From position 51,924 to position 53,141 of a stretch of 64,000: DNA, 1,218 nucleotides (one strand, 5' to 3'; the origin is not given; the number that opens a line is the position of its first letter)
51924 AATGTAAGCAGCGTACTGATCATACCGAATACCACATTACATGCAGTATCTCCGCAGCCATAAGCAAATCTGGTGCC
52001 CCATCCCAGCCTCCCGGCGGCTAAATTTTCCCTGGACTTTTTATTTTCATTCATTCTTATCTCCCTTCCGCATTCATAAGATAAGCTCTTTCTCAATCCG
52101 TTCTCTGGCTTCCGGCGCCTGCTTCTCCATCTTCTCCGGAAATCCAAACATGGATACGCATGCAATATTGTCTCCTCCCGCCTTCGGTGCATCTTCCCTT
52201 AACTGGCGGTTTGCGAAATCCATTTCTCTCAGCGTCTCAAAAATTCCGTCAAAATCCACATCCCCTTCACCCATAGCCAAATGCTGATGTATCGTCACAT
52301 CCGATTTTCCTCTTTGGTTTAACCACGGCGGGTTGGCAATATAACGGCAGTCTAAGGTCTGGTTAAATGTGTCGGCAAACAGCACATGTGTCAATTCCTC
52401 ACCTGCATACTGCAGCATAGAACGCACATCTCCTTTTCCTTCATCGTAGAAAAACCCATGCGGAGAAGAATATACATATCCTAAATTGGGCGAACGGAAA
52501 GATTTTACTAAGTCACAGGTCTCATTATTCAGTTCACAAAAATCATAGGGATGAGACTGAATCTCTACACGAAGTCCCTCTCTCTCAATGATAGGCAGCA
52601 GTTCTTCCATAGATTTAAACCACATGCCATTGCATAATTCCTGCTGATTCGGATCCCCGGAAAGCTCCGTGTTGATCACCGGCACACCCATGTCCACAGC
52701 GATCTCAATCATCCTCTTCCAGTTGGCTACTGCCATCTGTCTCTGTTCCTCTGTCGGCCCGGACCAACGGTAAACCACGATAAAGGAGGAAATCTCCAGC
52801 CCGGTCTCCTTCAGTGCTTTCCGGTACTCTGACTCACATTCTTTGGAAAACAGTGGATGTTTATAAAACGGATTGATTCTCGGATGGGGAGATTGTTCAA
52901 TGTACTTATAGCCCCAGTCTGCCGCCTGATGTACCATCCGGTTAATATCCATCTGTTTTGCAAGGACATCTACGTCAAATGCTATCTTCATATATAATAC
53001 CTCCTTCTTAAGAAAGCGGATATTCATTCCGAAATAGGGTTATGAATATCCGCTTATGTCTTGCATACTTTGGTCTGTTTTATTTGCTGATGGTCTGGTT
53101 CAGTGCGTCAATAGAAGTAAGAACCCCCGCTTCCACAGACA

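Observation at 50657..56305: AraC-controlled GPH transporter + two xylose-isomerase-like TIM barrels + Gfo/Idh/MocA oxidoreductase: candidate oxidative (3-keto) deglycosylation locus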

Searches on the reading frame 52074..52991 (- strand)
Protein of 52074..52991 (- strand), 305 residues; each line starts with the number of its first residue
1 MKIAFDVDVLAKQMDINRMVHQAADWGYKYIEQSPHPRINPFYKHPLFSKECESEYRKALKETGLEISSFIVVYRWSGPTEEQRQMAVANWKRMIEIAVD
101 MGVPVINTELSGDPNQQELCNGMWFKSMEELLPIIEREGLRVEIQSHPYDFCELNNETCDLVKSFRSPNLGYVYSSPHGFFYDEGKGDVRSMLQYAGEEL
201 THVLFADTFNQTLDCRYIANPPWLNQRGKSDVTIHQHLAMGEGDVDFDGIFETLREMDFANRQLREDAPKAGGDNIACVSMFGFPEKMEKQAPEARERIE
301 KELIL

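Call 5: search_protein_families(library=pfam, proteins=[window:52074-52991:-], max_evalue=0.01)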
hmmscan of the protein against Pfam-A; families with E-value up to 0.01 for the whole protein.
window:52074-52991:- (305 aa): 1 family
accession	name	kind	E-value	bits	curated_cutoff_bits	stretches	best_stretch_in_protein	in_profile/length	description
PF01261.30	AP_endonuc_2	-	8.4e-38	130.9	31.1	1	21-261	2-223/249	Xylose isomerase-like TIM barrel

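Call 6: search_protein_families(library=ncbifam, proteins=[window:52074-52991:-], max_evalue=0.01)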
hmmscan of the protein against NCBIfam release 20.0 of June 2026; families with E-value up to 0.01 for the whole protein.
window:52074-52991:- (305 aa): 3 families
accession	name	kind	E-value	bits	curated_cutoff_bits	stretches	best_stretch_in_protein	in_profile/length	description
NF041099.2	keto_glucon_epim_IolO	equivalog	1e-05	25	300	0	79-208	83-214/269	5-keto-L-gluconate epimerase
NF009689.0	PRK13210.1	subfamily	7.7e-05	22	200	0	236-262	225-251/286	L-ribulose-5-phosphate 3-epimerase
NF009688.0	PRK13209.1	subfamily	0.00035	19.7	317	0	236-265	223-252/286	L-ribulose-5-phosphate 3-epimerase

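Call 9: search_solved_structures(query=window:52074-52991:-, max_evalue=0.01, show_alignments=2)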
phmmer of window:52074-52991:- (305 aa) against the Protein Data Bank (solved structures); distinct sequences matched with E-value up to 0.01: 0.

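Call 28: find_homologous_proteins(query=window:52074-52991:-, max_evalue=0.00001)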
Query window:52074-52991:- (305 aa): 576 proteins with E <= 0.00001 among 1054 candidates; the best 120 are listed.
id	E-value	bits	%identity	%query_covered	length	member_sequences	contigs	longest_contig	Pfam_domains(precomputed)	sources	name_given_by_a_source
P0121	4.9e-194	661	91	100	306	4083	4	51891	PF01261.31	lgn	-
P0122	1.6e-192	656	91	100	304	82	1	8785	PF01261.31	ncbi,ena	-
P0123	4.5e-192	655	90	100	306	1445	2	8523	PF01261.31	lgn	-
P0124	7.5e-192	654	90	100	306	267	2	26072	PF01261.31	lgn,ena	-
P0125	5.6e-189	645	93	94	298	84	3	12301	PF01261.31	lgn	-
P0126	2.5e-188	643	88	99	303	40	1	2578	PF01261.31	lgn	-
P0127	4.2e-188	642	88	100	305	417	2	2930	PF01261.31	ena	-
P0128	2.8e-186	636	89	100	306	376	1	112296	PF01261.31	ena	-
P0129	5.1e-185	632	88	100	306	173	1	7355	PF01261.31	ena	-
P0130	1.7e-183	627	87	100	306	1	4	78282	PF01261.31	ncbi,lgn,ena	-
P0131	3.5e-183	626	86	100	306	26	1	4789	PF01261.31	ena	-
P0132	4.6e-182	622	88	96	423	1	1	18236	PF01261.31,PF00358.27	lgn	-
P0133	1.2e-181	621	86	100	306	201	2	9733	PF01261.31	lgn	-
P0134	2.9e-181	619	86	100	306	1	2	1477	PF01261.31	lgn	-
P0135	4.0e-181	619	85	100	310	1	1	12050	PF01261.31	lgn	-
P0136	1.1e-180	618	85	100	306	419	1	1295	PF01261.31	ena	-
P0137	1.3e-180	617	85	100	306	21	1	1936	PF01261.31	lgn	-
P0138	1.5e-180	617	86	100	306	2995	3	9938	PF01261.31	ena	-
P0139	1.1e-179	614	85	100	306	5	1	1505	PF01261.31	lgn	-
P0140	5.1e-179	612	84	99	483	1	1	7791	PF01261.31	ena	-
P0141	7.5e-179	612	84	100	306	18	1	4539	PF01261.31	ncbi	-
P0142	1.2e-178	611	85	100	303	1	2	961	PF01261.31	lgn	-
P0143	1.3e-178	611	84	100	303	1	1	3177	PF01261.31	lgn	-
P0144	2.9e-178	610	88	100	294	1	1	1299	PF01261.31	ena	-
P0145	3.8e-178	609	84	100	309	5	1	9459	PF01261.31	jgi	-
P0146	8.1e-177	605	85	98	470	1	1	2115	PF12826.14,PF01261.31,PF14520.13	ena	-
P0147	1.9e-176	604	83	99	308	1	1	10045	PF01261.31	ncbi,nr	ncbi:MAG: sugar phosphate isomerase/epimerase [Clostridia bacterium]|nr:sugar phosphate isomerase/ep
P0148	9.3e-176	601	84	100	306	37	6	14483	PF01261.31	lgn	-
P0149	1.1e-175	601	84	100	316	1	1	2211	PF01261.31,PF02882.26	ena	-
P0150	1.6e-175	601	83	100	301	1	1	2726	PF01261.31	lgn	-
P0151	1.2e-174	598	85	100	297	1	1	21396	PF01261.31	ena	-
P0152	5.6e-174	596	90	90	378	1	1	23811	PF01261.31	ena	-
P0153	2.3e-173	594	82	100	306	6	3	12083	PF01261.31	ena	-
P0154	3.5e-173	593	85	96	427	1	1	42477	PF01261.31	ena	-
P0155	6.2e-173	592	83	99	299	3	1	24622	PF01261.31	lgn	-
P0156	6.2e-172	589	81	100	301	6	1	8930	PF01261.31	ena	-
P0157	1.5e-171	588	84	95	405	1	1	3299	PF01261.31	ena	-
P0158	1.7e-171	587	82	99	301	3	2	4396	PF01261.31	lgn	-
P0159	4.7e-171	586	81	100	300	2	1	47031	PF01261.31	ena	-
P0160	5.6e-171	586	82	100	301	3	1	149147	PF01261.31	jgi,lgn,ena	-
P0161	8.2e-171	585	80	100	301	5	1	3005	PF01261.31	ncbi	-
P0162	1.2e-170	585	82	100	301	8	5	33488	PF01261.31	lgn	-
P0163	1.4e-170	584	81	100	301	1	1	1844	PF01261.31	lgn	-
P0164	1.8e-170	584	84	100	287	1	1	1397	PF01261.31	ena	-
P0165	2.6e-170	583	80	100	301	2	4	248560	PF01261.31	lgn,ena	-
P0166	3.1e-170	583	81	99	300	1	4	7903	PF01261.31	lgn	-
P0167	3.3e-170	583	80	100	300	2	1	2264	PF01261.31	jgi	-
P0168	3.7e-170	583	82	100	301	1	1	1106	PF01261.31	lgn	-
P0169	5.8e-170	582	81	100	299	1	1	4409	PF01261.31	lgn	-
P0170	6.8e-170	582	80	99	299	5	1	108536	PF01261.31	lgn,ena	-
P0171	9.4e-170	582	81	100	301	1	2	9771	PF01261.31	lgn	-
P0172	1.3e-169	581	81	100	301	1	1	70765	PF01261.31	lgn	-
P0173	2.1e-169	581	80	100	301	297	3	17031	PF01261.31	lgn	-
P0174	2.2e-169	580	80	100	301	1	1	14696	PF01261.31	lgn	-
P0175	2.4e-169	580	81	100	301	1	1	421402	PF01261.31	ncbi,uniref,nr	ncbi:sugar phosphate isomerase/epimerase family protein [Anaerosacchariphilus polymeriproducens]|uni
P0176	2.5e-169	580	80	100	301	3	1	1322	PF01261.31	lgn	-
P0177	2.7e-169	580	80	100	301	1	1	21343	PF01261.31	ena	-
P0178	3.1e-169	580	81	100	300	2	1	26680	PF01261.31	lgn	-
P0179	3.2e-169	580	80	100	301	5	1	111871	PF01261.31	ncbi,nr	ncbi:sugar phosphate isomerase/epimerase [Lachnospiraceae bacterium OttesenSCG-928-J05]|nr:sugar pho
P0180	3.6e-169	580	79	100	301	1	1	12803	PF01261.31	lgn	-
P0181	3.7e-169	580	79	100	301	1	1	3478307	PF01261.31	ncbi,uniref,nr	ncbi:sugar phosphate isomerase/epimerase [Vibrio sp. EJY3]|uniref:sugar phosphate isomerase/epimeras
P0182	4.7e-169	579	81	99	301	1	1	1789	PF01261.31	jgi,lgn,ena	-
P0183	5.4e-169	579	80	99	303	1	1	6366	PF01261.31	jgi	jgi:myo-inositol catabolism protein IolH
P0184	6.2e-169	579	80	100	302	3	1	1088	PF01261.31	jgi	-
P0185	8.4e-169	579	80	100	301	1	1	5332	PF01261.31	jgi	jgi:myo-inositol catabolism protein IolH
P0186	9.0e-169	578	80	100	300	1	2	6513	PF01261.31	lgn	-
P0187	9.3e-169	578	81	100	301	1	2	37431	PF01261.31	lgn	-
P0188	9.5e-169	578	79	100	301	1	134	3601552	PF01261.31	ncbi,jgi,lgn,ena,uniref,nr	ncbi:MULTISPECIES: sugar phosphate isomerase/epimerase family protein [Vibrio]|jgi:myo-inositol cata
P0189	9.9e-169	578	78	100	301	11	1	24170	PF01261.31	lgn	-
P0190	1.3e-168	578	81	100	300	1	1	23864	PF01261.31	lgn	-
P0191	1.4e-168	578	79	100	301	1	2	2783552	PF01261.31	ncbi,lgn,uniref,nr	ncbi:sugar phosphate isomerase/epimerase family protein [Vibrio japonicus]|uniref:Sugar phosphate is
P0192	1.5e-168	578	79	100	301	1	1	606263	PF01261.31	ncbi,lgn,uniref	ncbi:sugar phosphate isomerase/epimerase family protein [Vibrio sp. YIC-376]|uniref:sugar phosphate 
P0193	1.8e-168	577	79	100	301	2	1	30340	PF01261.31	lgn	-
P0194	2.0e-168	577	80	96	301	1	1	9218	PF01261.31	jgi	-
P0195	2.1e-168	577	79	100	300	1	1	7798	PF01261.31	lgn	-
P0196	3.4e-168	577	80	100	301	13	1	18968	PF01261.31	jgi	jgi:myo-inositol catabolism protein IolH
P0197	3.5e-168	577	78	100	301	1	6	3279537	PF01261.31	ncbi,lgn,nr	ncbi:sugar phosphate isomerase/epimerase [Vibrio parahaemolyticus]|nr:sugar phosphate isomerase/epim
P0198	6.4e-168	576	80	99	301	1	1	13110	PF01261.31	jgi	jgi:myo-inositol catabolism protein IolH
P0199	7.9e-168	575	80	100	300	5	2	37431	PF01261.31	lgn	-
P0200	8.1e-168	575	80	100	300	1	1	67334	PF01261.31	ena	-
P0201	8.6e-168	575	80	100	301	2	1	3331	PF01261.31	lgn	-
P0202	8.9e-168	575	78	100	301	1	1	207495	PF01261.31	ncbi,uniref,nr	ncbi:sugar phosphate isomerase/epimerase [Vibrio sp. EA2]|uniref:sugar phosphate isomerase/epimerase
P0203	1.2e-167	575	78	100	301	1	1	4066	PF01261.31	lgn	-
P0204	1.3e-167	575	80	100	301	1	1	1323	PF01261.31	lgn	-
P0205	1.7e-167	574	78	100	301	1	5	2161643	PF01261.31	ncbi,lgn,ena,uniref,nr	ncbi:sugar phosphate isomerase/epimerase [Vibrio sp. STUT-A11]|uniref:sugar phosphate isomerase/epim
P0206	1.9e-167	574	79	100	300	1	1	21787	PF01261.31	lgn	-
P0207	2.3e-167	574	80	100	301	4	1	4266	PF01261.31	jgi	jgi:myo-inositol catabolism protein IolH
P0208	2.3e-167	574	80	99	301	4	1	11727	PF01261.31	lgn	-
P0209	2.7e-167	574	78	100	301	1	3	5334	PF01261.31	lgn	-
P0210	2.7e-167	574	78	100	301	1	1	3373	PF01261.31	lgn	-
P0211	2.7e-167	574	80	100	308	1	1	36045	PF01261.31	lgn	-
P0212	3.4e-167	573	82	100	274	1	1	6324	PF01261.31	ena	-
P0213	3.9e-167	573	80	99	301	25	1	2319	PF01261.31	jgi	jgi:myo-inositol catabolism protein IolH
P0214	4.1e-167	573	80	100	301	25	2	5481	PF01261.31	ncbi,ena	-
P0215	9.8e-167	572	78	100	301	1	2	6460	PF01261.31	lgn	-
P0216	9.9e-167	572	78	100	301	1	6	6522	PF01261.31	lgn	-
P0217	1.0e-166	572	79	99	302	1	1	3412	PF01261.31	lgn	-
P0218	1.1e-166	572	80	100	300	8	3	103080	PF01261.31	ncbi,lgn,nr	ncbi:MAG: sugar phosphate isomerase/epimerase [Ruminococcus sp.]|nr:sugar phosphate isomerase/epimer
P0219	1.3e-166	571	81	99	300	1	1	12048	PF01261.31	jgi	jgi:myo-inositol catabolism protein IolH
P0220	1.6e-166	571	78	100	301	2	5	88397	PF01261.31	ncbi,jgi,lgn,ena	-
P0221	1.9e-166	571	79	100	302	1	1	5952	PF01261.31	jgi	jgi:myo-inositol catabolism protein IolH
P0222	2.1e-166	571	79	100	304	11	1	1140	PF01261.31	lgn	-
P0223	2.8e-166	570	79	99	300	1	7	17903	PF01261.31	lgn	-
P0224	4.1e-166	570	79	100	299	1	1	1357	PF01261.31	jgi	jgi:myo-inositol catabolism protein IolH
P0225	4.3e-166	570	78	100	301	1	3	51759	PF01261.31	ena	-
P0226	4.3e-166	570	78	100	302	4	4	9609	PF01261.31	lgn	-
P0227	5.9e-166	569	78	100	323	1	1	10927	PF01261.31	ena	-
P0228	7.2e-166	569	79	99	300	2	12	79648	PF01261.31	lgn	-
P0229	8.4e-166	569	79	100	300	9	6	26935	PF01261.31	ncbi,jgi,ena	jgi:myo-inositol catabolism protein IolH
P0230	1.1e-165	568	79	100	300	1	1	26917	PF01261.31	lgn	-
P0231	1.3e-165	568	78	100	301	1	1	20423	PF01261.31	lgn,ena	-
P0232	1.6e-165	568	78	100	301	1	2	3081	PF01261.31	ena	-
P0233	2.4e-165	567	78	97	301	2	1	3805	PF01261.31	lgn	-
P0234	2.5e-165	567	81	100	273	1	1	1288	PF01261.31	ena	-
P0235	2.8e-165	567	78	100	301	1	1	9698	PF01261.31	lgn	-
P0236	2.8e-165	567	78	100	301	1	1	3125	PF01261.31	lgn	-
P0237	3.0e-165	567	80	100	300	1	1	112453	PF01261.31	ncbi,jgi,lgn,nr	ncbi:MAG: sugar phosphate isomerase/epimerase [Lachnospiraceae bacterium]|jgi:myo-inositol catabolis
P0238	3.7e-165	567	78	100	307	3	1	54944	PF01261.31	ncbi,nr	ncbi:MAG: sugar phosphate isomerase/epimerase [Eubacteriaceae bacterium]|nr:sugar phosphate isomeras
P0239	5.9e-165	566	78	100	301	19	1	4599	PF01261.31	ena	-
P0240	5.9e-165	566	80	99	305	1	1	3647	PF01261.31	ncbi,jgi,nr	ncbi:MAG: sugar phosphate isomerase/epimerase [Treponema sp.]|jgi:myo-inositol catabolism protein Io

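Call 53: search_solved_structures(query=A3, max_evalue=10)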
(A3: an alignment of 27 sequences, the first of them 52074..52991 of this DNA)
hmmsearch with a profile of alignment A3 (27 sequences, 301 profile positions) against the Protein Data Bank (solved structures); distinct sequences matched with E-value up to 10: 6.
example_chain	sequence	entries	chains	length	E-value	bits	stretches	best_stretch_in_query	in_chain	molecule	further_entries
2zvr_A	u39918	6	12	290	5.6e-06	28.7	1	77-208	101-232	Uncharacterized protein TM_0416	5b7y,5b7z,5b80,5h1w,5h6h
3cqh_A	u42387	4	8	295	0.0035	19.5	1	27-123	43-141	L-ribulose-5-phosphate 3-epimerase ulaE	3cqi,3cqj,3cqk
7vpf_A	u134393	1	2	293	0.023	16.9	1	54-149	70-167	Xylose isomerase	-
3wqo_A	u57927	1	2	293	0.023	16.9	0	236-260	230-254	Uncharacterized protein MJ1311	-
5tnv_A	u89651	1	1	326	0.03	16.5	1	21-112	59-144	AP endonuclease, family protein 2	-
8ro4_A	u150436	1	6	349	0.45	12.6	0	238-260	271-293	2-hydroxy-3-keto-glucal hydratase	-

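Call 65: predict_structure(alignment_id=A4)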
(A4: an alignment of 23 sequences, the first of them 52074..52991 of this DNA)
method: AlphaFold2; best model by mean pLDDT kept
length: 305 residues; sequences in the alignment: 23
mean_pLDDT: 74.8   pTM: 0.79
mean pLDDT of the five models: 74.8, 67.4, 65.4, 65.0, 60.7
residues with pLDDT >= 90: 59; 70-90: 152; 50-70: 42; < 50: 52
segments of 3 or more residues with pLDDT < 50: 40-46, 180-186, 209-243
pLDDT, mean of each block of 10 residues (from residue 1): 82 84 93 66 51 88 93 73 85 88 86 73 90 94 74 69 90 72 56 86 68 42 42 38 64 88 78 72 76 85 73
secondary structure, 60 per line:
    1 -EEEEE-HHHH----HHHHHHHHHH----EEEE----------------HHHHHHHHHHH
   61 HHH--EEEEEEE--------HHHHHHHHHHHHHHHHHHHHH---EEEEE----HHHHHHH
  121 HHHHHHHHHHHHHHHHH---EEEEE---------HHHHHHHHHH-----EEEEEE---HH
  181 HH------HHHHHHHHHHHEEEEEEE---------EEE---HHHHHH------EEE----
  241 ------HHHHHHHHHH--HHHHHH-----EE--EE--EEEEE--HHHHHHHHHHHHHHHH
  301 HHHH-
elements in order: E2-6 H8-11 H16-25 E30-33 H50-63 E66-72 H81-101 E105-109 H114-137 E141-145 H155-164 E170-175 H179-182 H189-199 E200-206 E216-218 H222-227 E234-236 H247-256 H259-264 E278-282 H285-304

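Call 73: find_encoding_contigs(protein=P0188, flank=10000, max_places=3)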
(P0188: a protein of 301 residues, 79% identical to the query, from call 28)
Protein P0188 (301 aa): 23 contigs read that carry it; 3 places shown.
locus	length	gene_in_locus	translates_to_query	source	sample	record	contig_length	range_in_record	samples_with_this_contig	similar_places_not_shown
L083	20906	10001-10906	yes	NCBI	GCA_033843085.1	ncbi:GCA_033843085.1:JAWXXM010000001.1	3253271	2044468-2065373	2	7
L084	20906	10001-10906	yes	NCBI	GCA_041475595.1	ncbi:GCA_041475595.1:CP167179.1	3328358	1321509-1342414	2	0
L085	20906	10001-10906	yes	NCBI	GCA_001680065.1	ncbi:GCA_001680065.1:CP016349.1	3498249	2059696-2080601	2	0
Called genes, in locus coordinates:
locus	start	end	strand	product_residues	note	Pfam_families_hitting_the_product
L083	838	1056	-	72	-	-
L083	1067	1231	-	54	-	-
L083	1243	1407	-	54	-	-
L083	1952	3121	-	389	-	PF00465:Fe-ADH, PF13685:Fe-ADH_2, PF25137:ADH_Fe_C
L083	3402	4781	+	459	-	PF02447:GntP_permease, PF03553:Na_H_antiporter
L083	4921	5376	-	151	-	PF02142:MGS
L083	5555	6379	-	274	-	PF04962:KduI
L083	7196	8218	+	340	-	PF01408:GFO_IDH_MocA, PF22725:GFO_IDH_MocA_C3, PF02894:GFO_IDH_MocA_C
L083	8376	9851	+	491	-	PF00083:Sugar_tr, PF07690:MFS_1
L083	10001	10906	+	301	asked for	PF01261:AP_endonuc_2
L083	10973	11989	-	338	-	PF00356:LacI, PF00532:Peripla_BP_1, PF13407:Peripla_BP_4, PF13377:Peripla_BP_3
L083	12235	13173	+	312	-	PF01261:AP_endonuc_2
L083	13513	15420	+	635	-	PF00294:PfkB, PF09863:DUF2090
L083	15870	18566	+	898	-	PF00171:Aldedh, PF00465:Fe-ADH, PF13685:Fe-ADH_2 (weak), PF25137:ADH_Fe_C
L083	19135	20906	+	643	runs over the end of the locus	PF02776:TPP_enzyme_N, PF00205:TPP_enzyme_M, PF02775:TPP_enzyme_C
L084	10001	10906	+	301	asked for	PF01261:AP_endonuc_2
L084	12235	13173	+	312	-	PF01261:AP_endonuc_2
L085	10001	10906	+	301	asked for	PF01261:AP_endonuc_2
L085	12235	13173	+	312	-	PF01261:AP_endonuc_2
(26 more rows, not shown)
